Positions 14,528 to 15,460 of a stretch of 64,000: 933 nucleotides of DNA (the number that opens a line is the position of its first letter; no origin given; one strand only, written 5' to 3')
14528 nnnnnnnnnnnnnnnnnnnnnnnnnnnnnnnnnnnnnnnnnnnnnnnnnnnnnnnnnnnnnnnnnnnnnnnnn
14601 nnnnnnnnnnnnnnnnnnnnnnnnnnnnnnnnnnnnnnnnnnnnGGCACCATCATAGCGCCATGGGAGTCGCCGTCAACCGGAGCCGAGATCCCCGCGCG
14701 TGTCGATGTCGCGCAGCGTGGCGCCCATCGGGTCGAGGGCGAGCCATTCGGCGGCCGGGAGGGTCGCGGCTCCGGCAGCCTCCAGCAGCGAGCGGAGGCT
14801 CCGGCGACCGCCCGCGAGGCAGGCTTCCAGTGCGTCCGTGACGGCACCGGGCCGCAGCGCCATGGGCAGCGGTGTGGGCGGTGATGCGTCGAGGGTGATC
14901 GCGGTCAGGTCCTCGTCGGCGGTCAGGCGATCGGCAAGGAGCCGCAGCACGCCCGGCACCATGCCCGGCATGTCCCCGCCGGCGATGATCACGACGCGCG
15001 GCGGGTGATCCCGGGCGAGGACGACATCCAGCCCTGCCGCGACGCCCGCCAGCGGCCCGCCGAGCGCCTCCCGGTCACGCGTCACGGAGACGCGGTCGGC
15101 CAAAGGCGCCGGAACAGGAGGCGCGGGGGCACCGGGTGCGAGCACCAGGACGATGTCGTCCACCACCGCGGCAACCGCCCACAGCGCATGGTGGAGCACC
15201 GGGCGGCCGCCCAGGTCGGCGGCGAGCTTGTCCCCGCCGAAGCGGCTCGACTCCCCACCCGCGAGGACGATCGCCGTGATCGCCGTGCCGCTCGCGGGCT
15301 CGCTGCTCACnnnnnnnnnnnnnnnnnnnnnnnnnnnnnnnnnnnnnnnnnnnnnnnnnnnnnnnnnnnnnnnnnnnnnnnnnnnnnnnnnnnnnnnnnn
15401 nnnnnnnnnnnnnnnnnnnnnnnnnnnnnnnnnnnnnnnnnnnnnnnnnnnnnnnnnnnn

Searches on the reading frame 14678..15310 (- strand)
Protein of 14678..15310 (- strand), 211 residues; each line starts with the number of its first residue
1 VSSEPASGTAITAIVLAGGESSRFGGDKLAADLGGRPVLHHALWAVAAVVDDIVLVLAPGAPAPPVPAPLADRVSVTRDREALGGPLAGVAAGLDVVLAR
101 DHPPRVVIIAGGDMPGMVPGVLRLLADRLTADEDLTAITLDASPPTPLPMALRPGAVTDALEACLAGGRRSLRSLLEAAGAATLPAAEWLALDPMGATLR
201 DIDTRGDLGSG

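Call 57: search_protein_families(library=ncbifam, max_evalue=0.00001, proteins=[window:14678-15310:-])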
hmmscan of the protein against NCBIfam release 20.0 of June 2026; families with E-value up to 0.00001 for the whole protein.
seq(211 aa): 7 families
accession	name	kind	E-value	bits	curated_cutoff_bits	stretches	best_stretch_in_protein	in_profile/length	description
TIGR02665.1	molyb_mobA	equivalog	1.7e-19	70.6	151.85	1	11-184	1-167/186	molybdenum cofactor guanylyltransferase MobA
NF001457.0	PRK00317.1-3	equivalog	1.2e-15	57.5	164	1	12-208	3-190/200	molybdenum cofactor guanylyltransferase MobA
NF002741.0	PRK02726.1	equivalog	1.3e-11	44.5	179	1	9-187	6-177/200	molybdenum cofactor guanylyltransferase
NF001855.0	PRK00576.1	equivalog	1.5e-10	41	205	1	9-186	5-174/197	molybdenum cofactor guanylyltransferase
NF011056.0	PRK14489.1-1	equivalog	2.9e-10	39.8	379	1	10-208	5-189/363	bifunctional molybdenum cofactor guanylyltransferase MobA/molybdopterin-guanine dinucleotide biosynthesis adaptor protein MobB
TIGR03310.1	matur_MocA_YgfJ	equivalog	5.5e-10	39.5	186.45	1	13-176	2-158/188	molybdenum cofactor cytidylyltransferase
NF010933.0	PRK14353.1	equivalog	4.9e-06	25.4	505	1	10-146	5-141/453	bifunctional UDP-N-acetylglucosamine diphosphorylase/glucosamine-1-phosphate N-acetyltransferase GlmU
